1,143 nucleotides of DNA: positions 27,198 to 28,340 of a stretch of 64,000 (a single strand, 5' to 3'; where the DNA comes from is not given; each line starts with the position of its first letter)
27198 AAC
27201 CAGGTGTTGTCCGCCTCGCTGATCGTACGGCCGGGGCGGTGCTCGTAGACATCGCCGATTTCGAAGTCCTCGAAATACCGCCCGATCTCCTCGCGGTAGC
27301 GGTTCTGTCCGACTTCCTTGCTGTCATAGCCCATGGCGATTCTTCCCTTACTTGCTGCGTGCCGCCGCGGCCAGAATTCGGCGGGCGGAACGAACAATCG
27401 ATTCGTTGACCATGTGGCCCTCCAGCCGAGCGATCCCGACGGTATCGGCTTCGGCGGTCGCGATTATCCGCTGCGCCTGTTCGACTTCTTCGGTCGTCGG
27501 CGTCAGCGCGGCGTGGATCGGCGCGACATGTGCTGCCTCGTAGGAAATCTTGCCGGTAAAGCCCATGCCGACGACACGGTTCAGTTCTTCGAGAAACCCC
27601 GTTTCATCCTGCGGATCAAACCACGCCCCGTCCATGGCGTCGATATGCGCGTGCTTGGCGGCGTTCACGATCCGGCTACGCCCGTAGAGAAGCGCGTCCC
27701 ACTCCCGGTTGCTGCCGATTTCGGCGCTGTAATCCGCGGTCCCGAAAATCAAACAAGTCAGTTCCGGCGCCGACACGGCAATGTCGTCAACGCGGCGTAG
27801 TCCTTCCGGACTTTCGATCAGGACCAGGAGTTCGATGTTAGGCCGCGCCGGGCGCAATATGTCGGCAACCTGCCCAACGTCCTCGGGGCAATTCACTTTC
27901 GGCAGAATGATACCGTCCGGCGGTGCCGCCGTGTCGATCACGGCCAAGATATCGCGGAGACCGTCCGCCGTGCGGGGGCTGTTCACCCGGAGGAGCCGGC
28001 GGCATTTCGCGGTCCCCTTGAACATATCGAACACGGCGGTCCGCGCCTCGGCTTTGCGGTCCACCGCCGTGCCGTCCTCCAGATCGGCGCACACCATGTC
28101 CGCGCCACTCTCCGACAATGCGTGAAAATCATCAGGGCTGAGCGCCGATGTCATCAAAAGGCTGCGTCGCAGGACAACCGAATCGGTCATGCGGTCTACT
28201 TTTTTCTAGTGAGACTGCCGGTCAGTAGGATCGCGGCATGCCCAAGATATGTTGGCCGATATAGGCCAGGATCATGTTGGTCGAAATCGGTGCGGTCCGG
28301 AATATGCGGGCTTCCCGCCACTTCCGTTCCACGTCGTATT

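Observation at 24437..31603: Seven-gene CoA-ester cluster combining an itaconate/citramalyl-type triad with three acyl-CoA dehydrogenases and an HMG-CoA-lyase-like enzyme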

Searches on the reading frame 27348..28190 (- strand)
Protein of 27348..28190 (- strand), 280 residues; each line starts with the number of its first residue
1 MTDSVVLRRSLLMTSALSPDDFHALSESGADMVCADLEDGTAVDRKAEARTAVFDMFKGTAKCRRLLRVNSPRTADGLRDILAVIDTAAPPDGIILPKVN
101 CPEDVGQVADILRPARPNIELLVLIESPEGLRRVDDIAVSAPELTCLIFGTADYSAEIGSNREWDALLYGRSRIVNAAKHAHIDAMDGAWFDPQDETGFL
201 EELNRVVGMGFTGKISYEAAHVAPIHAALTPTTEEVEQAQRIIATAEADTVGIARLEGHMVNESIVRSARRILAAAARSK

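Call 3: search_protein_families(library=pfam, proteins=[window:27348-28190:-])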
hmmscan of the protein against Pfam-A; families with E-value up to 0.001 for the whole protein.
window:27348-28190:- (280 aa): 2 families
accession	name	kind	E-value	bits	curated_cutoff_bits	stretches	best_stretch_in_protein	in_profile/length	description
PF03328.21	HpcH_HpaI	-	1.8e-35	122.7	25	1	11-215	3-217/221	HpcH/HpaI aldolase/citrate lyase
PF15617.12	C-C_Bond_Lyase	-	5.3e-06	26.2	28.4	1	33-262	35-300/320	C-C_Bond_Lyase of the TIM-Barrel fold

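Call 4: search_protein_families(library=ncbifam, proteins=[window:27348-28190:-])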
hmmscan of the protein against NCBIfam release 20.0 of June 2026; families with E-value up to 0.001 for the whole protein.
window:27348-28190:- (280 aa): 5 families
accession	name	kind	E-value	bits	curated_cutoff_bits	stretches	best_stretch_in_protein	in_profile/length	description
NF038242.1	RipC_Ccl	equivalog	1e-65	221.9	375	1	9-276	2-268/268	itaconate degradation C-C-lyase RipC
TIGR01588.1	citE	equivalog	2.5e-37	128.5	443.4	1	7-277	2-284/288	citrate (pro-3S)-lyase subunit beta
NF041626.1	malyCoAlyase_Halo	equivalog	3.6e-14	52.5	500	1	30-270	34-307/340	L-malyl-CoA/beta-methylmalyl-CoA lyase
TIGR03239.1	GarL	equivalog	7.4e-06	25.7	406.75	1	83-160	102-179/249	2-dehydro-3-deoxyglucarate aldolase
NF007849.0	PRK10558.1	equivalog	9.7e-05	21.9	393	1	83-159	109-185/256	2-dehydro-3-deoxyglucarate aldolase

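Call 11: search_solved_structures(query=window:27348-28190:-, max_evalue=1e-10)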
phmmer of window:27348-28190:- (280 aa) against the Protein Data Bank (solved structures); distinct sequences matched with E-value up to 1e-10: 13.
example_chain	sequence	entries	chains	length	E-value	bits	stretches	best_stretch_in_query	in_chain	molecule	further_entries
3qll_A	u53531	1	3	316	4.7e-41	144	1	8-277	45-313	Citrate lyase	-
4l9y_A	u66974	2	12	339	1.2e-22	83.8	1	18-272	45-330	Malyl-CoA lyase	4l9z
9nzb_A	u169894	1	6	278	1.3e-22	83.5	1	8-277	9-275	Acyl-CoA lyase beta chain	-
8khl_A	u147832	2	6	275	1.5e-22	83.4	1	8-277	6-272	Probable acyl-CoA lyase beta chain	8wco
5ugr_A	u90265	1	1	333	2e-22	83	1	7-158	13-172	Malyl-CoA lyase/beta-methylmalyl-CoA lyase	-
5vxc_A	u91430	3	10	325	1.7e-20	76.6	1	12-276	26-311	Citrate lyase subunit beta-like protein, mitochondrial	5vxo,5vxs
1sgj_A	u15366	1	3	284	6.8e-18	68.1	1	6-274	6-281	citrate lyase, beta subunit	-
6aq4_A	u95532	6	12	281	3.8e-15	59.1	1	19-277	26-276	Citrate lyase subunit beta-like protein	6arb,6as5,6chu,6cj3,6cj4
1z6k_A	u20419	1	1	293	4.3e-15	58.9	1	19-277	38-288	Citrate Lyase beta subunit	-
1u5v_A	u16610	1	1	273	1.5e-14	57.2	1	15-277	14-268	citE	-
1u5h_A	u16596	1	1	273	2.6e-14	56.4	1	15-277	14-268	citE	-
4l7z_A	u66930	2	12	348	2.4e-13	53.2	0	30-159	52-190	HpcH/HpaI aldolase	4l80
6kin_A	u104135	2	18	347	7.7e-13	51.6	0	30-159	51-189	HpcH/HpaI aldolase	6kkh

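Call 13: find_encoding_contigs(protein=window:27348-28190:-, flank=10000, max_places=6)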
Protein window:27348-28190:- (280 aa): 2 contigs read that carry it; 1 place shown.
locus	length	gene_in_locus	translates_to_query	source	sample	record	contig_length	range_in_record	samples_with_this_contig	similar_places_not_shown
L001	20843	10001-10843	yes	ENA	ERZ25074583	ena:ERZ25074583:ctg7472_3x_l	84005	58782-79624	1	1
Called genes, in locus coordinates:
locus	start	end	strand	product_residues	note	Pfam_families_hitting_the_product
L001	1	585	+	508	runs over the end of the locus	PF13607:Succ_CoA_lig, PF13549:ATP-grasp_5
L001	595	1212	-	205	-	PF00694:Aconitase_C, PF27512:LeuD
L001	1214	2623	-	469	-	PF00330:Aconitase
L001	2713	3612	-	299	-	PF00892:EamA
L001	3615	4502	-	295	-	PF00892:EamA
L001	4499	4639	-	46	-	-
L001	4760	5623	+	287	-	PF02668:TauD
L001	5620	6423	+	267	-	PF00753:Lactamase_B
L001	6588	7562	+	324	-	PF00682:HMGL-like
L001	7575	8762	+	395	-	PF02771:Acyl-CoA_dh_N, PF02770:Acyl-CoA_dh_M, PF00441:Acyl-CoA_dh_1, PF08028:Acyl-CoA_dh_2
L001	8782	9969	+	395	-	PF02771:Acyl-CoA_dh_N, PF02770:Acyl-CoA_dh_M, PF00441:Acyl-CoA_dh_1, PF08028:Acyl-CoA_dh_2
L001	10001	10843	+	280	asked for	PF03328:HpcH_HpaI, PF15617:C-C_Bond_Lyase (faint)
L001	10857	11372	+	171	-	PF19315:MC_hydratase, PF01575:MaoC_dehydratas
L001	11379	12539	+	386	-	PF02771:Acyl-CoA_dh_N, PF02770:Acyl-CoA_dh_M, PF00441:Acyl-CoA_dh_1, PF08028:Acyl-CoA_dh_2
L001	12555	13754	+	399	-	PF02515:CoA_transf_3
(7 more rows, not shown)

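Call 26: find_homologous_proteins(query=window:27348-28190:-, max_evalue=1e-20)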
Query window:27348-28190:- (280 aa): 225 proteins with E <= 1e-20 among 2366 candidates; the best 120 are listed.
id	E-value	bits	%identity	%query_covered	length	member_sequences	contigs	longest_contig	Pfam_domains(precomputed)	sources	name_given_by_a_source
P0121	4.7e-178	608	100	100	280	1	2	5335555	PF03328.21,PF15617.13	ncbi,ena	-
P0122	1.7e-163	560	91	95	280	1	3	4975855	PF03328.21,PF15617.13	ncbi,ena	-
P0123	1.3e-158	544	88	95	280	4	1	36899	PF03328.21,PF15617.13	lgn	-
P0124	6.0e-156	535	86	95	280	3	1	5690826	PF03328.21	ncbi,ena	-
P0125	3.4e-153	526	87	96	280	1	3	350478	PF03328.21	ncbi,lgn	-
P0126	7.3e-151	519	87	100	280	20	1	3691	PF03328.21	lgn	-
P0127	1.1e-144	499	91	84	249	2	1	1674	PF03328.21,PF15617.13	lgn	-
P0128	9.6e-118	410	68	98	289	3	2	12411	PF03328.21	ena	-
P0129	1.8e-115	403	68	99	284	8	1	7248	PF03328.21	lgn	-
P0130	2.5e-115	402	67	99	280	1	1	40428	PF03328.21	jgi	-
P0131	4.3e-115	402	66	95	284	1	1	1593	PF03328.21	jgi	-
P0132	3.3e-114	399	67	99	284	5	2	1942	PF03328.21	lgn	-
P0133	3.7e-113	395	65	99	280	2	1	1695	PF03328.21,PF15617.13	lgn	-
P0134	5.3e-113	395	66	99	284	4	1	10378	PF03328.21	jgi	jgi:(S)-citramalyl-CoA lyase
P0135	2.7e-112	392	67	99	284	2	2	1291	PF03328.21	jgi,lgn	jgi:citrate lyase beta subunit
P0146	1.2e-109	384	67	99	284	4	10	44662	PF03328.21,PF15617.13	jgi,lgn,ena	jgi:(S)-citramalyl-CoA lyase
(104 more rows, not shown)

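Call 30: find_related_loci(query=A2, collection=genome_contigs, flank=10000)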
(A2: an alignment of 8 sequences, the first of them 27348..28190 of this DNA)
Query A2 (280 aa) in genome_contigs; peptide patterns used: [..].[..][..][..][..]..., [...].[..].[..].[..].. (x = any residue, [..] = any of these).
599 stretches matched a pattern (row limit reached: there are more); 269 encode a relative of the query (tblastn E <= 1e-3); the best 80 are kept; 80 distinct loci.
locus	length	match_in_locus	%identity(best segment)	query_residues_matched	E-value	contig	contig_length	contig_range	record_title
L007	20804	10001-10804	87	1-268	3e-156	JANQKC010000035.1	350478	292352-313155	MAG: Alphaproteobacteria bacterium isolate PL25a_bin.144 k99_4031442, whole genome shotgun sequence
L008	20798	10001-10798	86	1-266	9e-156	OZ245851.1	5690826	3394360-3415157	MAG: Alphaproteobacteria bacterium isolate f9579e00-a57b-4436-9f3a-59dce60a56f0 genome assembly, chromosome: 1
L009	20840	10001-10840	86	1-280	1e-153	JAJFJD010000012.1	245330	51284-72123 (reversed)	MAG: Alphaproteobacteria bacterium isolate OFTM110 OFTM110_11, whole genome shotgun sequence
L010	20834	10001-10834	52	4-273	2e-89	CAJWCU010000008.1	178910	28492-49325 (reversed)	MAG TPA_asm: uncultured Rhodospirillaceae bacterium isolate ERR599081_bin.38_MetaBAT_v2.12.1_MAG genome assembly, contig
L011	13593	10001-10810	54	5-266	6e-88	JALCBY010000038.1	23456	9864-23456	MAG: Hyphomicrobiaceae bacterium isolate IB1_shallow_maxbin_bins.tsv.006 NODE_390_length_23456_cov_34.668006, whole geno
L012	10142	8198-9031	51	1-278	3e-85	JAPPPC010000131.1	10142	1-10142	MAG: Rhodospirillaceae bacterium isolate SB9157_S6_bin_13 NODE_1237_length_10142_cov_6.73778, whole genome shotgun seque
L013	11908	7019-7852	50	1-278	2e-85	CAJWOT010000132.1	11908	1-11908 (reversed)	MAG TPA_asm: uncultured Rhodospirillaceae bacterium isolate ERR599097_bin.110_MetaBAT_v2.12.1_MAG genome assembly, conti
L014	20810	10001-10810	52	3-264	6e-85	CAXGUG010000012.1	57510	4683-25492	MAG TPA_asm: uncultured Rhodospirillaceae bacterium isolate ERR594286_binner23_Refined_27 genome assembly, contig: ERZ11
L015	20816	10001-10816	53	2-265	8e-85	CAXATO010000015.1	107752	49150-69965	MAG TPA_asm: uncultured Magnetovibrio sp. isolate ERR2752158_binner12_Refined_88 genome assembly, contig: ERZ2772516.222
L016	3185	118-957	51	1-278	6e-85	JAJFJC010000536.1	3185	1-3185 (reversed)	MAG: Alphaproteobacteria bacterium isolate OFTM82 OFTM82_535, whole genome shotgun sequence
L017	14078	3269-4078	50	4-265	1e-83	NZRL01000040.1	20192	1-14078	MAG: Rhodospirillaceae bacterium isolate EAC36 MHASMcontig_392592, whole genome shotgun sequence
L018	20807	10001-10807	51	5-265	3e-81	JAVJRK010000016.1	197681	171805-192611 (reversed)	MAG: Rhodospirillales bacterium isolate D1-CHI-22 k141_42754, whole genome shotgun sequence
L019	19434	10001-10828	53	7-274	2e-78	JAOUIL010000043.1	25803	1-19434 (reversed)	MAG: Betaproteobacteria bacterium isolate 4_1_Oct_SF_Bin27 4_1_Oct_SF_Bin27_scaffold_531_c1, whole genome shotgun sequen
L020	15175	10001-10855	51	2-274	3e-78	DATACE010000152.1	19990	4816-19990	MAG TPA_asm: Burkholderiales bacterium isolate SMAG_U6716 k141_753645, whole genome shotgun sequence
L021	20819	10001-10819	45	8-278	9e-74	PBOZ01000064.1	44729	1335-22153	MAG: Rickettsiales bacterium isolate RS378 TaraRedSea_contig_52906, whole genome shotgun sequence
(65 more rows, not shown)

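Call 43: search_protein_families(library=pfam, proteins=[L021:546-1934:+, L021:2120-2518:-, L021:2534-3733:-, L021:3848-4663:+, L021:13314-14078:+, L021:14479-15564:-, L021:15725-16582:-])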
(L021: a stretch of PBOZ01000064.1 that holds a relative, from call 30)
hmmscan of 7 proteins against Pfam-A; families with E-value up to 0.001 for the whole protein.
L021:546-1934:+ (462 aa): 5 families
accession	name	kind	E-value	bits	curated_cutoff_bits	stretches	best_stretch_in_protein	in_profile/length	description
PF03572.23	Peptidase_S41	-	3.7e-44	150.6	24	1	242-409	1-165/165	Peptidase family S41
PF00595.29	PDZ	-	2.3e-10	41.1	23.2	1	147-213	11-80/81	PDZ domain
PF17820.7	PDZ_6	-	3.4e-10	40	27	1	164-215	5-54/54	PDZ domain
PF13180.12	PDZ_2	-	1.2e-09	38.8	27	1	146-220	1-74/80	PDZ domain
PF22694.1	CtpB_N-like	-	0.00017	22.4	27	0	105-133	52-80/85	Activating protease CtpB N-terminal domain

L021:2120-2518:- (132 aa): 1 family
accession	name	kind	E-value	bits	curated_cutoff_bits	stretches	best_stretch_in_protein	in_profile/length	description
PF01042.26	Ribonuc_L-PSP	-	1.9e-30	105.8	27.3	1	11-129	3-120/121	Endoribonuclease L-PSP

L021:2534-3733:- (399 aa): 1 family
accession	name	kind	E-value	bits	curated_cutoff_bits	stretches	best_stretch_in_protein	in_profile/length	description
PF02515.22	CoA_transf_3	-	1.3e-125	419.7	23.3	1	9-375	1-366/366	CoA-transferase family III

L021:3848-4663:+ (271 aa): 1 family
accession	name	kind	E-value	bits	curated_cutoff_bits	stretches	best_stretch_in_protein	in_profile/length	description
PF05721.19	PhyH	-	5.3e-36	125.3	22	1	11-221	1-211/213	Phytanoyl-CoA dioxygenase (PhyH)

L021:13314-14078:+ (254 aa): 2 families
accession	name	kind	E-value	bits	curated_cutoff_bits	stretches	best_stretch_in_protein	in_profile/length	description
PF00392.27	GntR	-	2.8e-19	69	27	1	16-78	2-64/64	Bacterial regulatory proteins, gntR family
PF07702.18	UTRA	-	1.4e-14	54.5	23.8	1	110-242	12-140/141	UTRA domain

L021:14479-15564:- (361 aa): 0 families

L021:15725-16582:- (285 aa): 0 families

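Call 56: find_encoding_contigs(protein=P0130, flank=10000, max_places=2)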
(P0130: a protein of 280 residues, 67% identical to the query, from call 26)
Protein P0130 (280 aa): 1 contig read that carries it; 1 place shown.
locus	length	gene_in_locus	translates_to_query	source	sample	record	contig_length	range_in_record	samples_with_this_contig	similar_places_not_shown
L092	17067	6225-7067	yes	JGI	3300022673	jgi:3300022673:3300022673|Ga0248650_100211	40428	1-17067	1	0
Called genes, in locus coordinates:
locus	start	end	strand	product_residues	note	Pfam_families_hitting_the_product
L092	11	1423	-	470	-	PF00330:Aconitase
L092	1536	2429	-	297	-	PF00892:EamA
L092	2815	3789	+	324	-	PF00682:HMGL-like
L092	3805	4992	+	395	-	PF02771:Acyl-CoA_dh_N, PF02770:Acyl-CoA_dh_M, PF00441:Acyl-CoA_dh_1, PF08028:Acyl-CoA_dh_2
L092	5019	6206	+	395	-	PF02771:Acyl-CoA_dh_N, PF02770:Acyl-CoA_dh_M, PF00441:Acyl-CoA_dh_1, PF08028:Acyl-CoA_dh_2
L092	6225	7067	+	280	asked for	PF03328:HpcH_HpaI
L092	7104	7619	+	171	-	PF19315:MC_hydratase, PF01575:MaoC_dehydratas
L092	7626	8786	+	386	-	PF02771:Acyl-CoA_dh_N, PF02770:Acyl-CoA_dh_M, PF00441:Acyl-CoA_dh_1, PF08028:Acyl-CoA_dh_2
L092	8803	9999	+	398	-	PF02515:CoA_transf_3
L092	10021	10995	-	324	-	PF10017:Methyltransf_33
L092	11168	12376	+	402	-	PF07690:MFS_1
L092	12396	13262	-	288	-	PF02668:TauD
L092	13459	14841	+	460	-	PF03972:MmgE_PrpD_N, PF19305:MmgE_PrpD_C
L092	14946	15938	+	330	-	PF10095:DUF2333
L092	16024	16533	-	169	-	-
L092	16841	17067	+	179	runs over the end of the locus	-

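Call 57: find_encoding_contigs(protein=P0146, flank=10000, max_places=2)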
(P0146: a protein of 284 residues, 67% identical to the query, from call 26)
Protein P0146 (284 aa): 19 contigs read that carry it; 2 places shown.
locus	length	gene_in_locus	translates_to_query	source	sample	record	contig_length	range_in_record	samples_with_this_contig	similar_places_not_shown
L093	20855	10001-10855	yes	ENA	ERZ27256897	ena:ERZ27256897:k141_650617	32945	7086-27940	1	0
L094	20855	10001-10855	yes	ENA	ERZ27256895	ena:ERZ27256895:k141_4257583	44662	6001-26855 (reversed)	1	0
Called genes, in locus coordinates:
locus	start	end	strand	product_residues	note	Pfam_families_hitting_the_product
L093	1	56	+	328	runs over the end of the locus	PF03401:TctC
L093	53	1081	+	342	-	PF03401:TctC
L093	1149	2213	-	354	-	PF02558:ApbA, PF03721:UDPG_MGDP_dh_N (weak), PF08546:ApbA_C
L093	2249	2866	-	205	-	PF00694:Aconitase_C, PF27512:LeuD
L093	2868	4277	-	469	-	PF00330:Aconitase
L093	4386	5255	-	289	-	PF00892:EamA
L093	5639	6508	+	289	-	PF00753:Lactamase_B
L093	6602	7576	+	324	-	PF00682:HMGL-like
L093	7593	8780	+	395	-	PF02771:Acyl-CoA_dh_N, PF02770:Acyl-CoA_dh_M, PF00441:Acyl-CoA_dh_1, PF08028:Acyl-CoA_dh_2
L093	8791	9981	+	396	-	PF02771:Acyl-CoA_dh_N, PF02770:Acyl-CoA_dh_M, PF00441:Acyl-CoA_dh_1, PF08028:Acyl-CoA_dh_2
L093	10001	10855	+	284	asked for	PF03328:HpcH_HpaI, PF15617:C-C_Bond_Lyase (weak)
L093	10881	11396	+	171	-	PF19315:MC_hydratase, PF01575:MaoC_dehydratas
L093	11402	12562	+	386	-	PF02771:Acyl-CoA_dh_N, PF02770:Acyl-CoA_dh_M, PF00441:Acyl-CoA_dh_1, PF08028:Acyl-CoA_dh_2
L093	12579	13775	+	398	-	PF02515:CoA_transf_3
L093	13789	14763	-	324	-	PF10017:Methyltransf_33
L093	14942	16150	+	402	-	PF07690:MFS_1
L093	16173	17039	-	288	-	PF02668:TauD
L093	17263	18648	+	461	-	PF03972:MmgE_PrpD_N, PF19305:MmgE_PrpD_C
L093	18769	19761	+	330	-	PF10095:DUF2333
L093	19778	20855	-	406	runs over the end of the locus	PF02515:CoA_transf_3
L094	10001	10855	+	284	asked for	PF03328:HpcH_HpaI, PF15617:C-C_Bond_Lyase (weak)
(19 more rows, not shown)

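Call 78: search_protein_families(library=pfam, proteins=[L018:3761-4819:+, L018:5302-6123:+, L018:6127-7089:+, L018:7806-8516:+, L018:8516-9367:+, L018:9426-10004:+, L018:10871-11761:-, L018:11889-12380:+, L018:13275-14042:-, L018:14852-15985:-])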
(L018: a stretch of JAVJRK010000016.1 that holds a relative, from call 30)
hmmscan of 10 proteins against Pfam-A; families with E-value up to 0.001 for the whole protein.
L018:3761-4819:+ (352 aa): 0 families

L018:5302-6123:+ (273 aa): 0 families

L018:6127-7089:+ (320 aa): 0 families

L018:7806-8516:+ (236 aa): 0 families

L018:8516-9367:+ (283 aa): 0 families

L018:9426-10004:+ (192 aa): 0 families

L018:10871-11761:- (296 aa): 1 family
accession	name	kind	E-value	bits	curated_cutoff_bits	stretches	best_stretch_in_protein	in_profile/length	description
PF02668.22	TauD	-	8.8e-57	193.5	27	1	6-283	3-267/267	Taurine catabolism dioxygenase TauD, TfdA family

L018:11889-12380:+ (163 aa): 3 families
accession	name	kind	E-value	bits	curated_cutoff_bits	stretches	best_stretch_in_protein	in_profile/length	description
PF07883.17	Cupin_2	-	2.3e-13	50.1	27.2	1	80-146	2-69/70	Cupin domain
PF02311.25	AraC_binding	-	1.2e-05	25.5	21.1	1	92-152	19-79/135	AraC-like ligand binding domain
PF12973.13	Cupin_7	-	0.00083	19.6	27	0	76-134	33-87/105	ChrR Cupin-like domain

L018:13275-14042:- (255 aa): 2 families
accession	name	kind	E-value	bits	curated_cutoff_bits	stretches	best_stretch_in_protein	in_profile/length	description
PF00005.33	ABC_tran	-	1.5e-32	113.5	25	1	20-170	1-137/137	ABC transporter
PF13304.12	AAA_21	-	8.4e-06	26.5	27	0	137-183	233-279/304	AAA domain, putative AbiEii toxin, Type IV TA system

L018:14852-15985:- (377 aa): 2 families
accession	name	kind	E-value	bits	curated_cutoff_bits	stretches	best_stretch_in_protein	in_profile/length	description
PF01168.26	Ala_racemase_N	-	2e-55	188.3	24.1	1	22-236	1-220/220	Alanine racemase, N-terminal domain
PF00842.27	Ala_racemase_C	-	1e-39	135.4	25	1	247-372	1-127/127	Alanine racemase, C-terminal domain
